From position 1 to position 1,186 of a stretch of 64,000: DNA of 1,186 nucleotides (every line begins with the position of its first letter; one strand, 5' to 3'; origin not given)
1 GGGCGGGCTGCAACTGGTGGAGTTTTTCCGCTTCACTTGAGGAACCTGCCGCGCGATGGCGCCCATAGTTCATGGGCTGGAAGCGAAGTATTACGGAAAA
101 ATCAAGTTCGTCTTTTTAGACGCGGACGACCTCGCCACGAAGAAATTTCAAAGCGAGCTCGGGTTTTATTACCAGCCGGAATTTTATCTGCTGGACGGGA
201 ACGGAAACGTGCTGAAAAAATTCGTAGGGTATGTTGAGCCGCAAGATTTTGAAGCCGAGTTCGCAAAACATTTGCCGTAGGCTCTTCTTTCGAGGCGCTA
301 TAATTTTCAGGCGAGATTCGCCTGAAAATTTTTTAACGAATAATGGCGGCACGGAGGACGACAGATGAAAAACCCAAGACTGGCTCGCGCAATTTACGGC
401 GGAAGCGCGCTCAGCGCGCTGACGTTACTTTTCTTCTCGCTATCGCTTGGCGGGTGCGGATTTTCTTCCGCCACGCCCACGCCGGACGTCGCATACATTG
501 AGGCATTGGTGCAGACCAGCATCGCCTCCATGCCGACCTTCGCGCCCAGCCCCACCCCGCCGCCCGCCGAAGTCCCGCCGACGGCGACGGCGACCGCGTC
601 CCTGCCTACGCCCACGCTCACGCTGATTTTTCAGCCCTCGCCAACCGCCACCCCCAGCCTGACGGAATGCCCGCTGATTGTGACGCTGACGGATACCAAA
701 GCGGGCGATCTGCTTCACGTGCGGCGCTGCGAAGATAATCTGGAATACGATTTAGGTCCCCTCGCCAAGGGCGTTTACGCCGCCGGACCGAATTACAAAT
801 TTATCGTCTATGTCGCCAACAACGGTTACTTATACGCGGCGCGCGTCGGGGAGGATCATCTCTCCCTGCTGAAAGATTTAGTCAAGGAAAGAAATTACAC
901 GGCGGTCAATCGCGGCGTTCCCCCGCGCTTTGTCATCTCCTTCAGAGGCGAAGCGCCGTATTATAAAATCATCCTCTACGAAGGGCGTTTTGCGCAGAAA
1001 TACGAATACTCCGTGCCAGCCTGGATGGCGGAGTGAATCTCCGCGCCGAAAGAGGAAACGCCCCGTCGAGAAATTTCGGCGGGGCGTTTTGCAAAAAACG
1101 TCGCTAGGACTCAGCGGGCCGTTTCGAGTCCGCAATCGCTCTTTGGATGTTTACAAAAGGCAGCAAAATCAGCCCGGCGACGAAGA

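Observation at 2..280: Thioredoxin-fold gene with UGA in place of the first redox cysteine (T-U-G-T-C)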

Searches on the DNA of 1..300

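Call 43: search_rna_families(source=window, start=1, end=300, threshold=evalue, max_evalue=10)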
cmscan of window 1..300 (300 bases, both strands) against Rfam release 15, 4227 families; matches with E-value up to 10: 0.
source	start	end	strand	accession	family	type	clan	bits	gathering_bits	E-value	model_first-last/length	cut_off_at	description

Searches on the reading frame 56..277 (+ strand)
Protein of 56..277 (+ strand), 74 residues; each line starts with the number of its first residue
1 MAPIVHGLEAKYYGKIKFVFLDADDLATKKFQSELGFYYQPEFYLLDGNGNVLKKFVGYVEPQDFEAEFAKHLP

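Call 8: find_encoding_contigs(protein=window:56-277:+, flank=10000, max_places=10)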
Protein seq(74 aa) (74 aa): no gene with exactly this product is on record in the collection.

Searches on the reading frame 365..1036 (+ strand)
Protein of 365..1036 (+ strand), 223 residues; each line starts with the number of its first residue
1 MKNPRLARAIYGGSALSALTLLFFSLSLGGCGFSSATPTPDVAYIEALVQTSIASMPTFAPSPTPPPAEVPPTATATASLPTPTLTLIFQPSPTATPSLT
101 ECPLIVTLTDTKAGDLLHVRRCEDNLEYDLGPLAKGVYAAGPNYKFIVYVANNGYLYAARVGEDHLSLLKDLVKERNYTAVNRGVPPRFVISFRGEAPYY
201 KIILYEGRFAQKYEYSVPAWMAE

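Call 30: search_protein_families(library=pfam, proteins=[window:365-1036:+], max_evalue=0.00001)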
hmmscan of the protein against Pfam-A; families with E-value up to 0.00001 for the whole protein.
window:365-1036:+ (223 aa): 0 families

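Call 50: find_encoding_contigs(protein=window:365-1033:+, flank=10000, max_places=6)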
Protein window:365-1033:+ (223 aa): 1 contig read that carries it; 1 place shown.
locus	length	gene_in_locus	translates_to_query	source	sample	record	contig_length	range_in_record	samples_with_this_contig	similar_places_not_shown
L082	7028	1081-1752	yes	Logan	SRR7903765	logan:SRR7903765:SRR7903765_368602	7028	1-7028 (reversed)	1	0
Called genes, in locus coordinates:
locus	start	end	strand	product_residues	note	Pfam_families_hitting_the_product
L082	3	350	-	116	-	?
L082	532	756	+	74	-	-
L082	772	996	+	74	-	-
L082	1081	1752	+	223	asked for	-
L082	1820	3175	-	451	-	PF11700:ATG22, PF07690:MFS_1 (weak)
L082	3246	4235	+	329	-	-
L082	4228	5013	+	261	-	-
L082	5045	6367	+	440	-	PF02881:SRP54_N, PF06414:Zeta_toxin (weak), PF13401:AAA_22 (weak), PF13604:AAA_30 (weak), PF00448:SRP54, PF01656:CbiA (weak), PF02978:SRP_SPB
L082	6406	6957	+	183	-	-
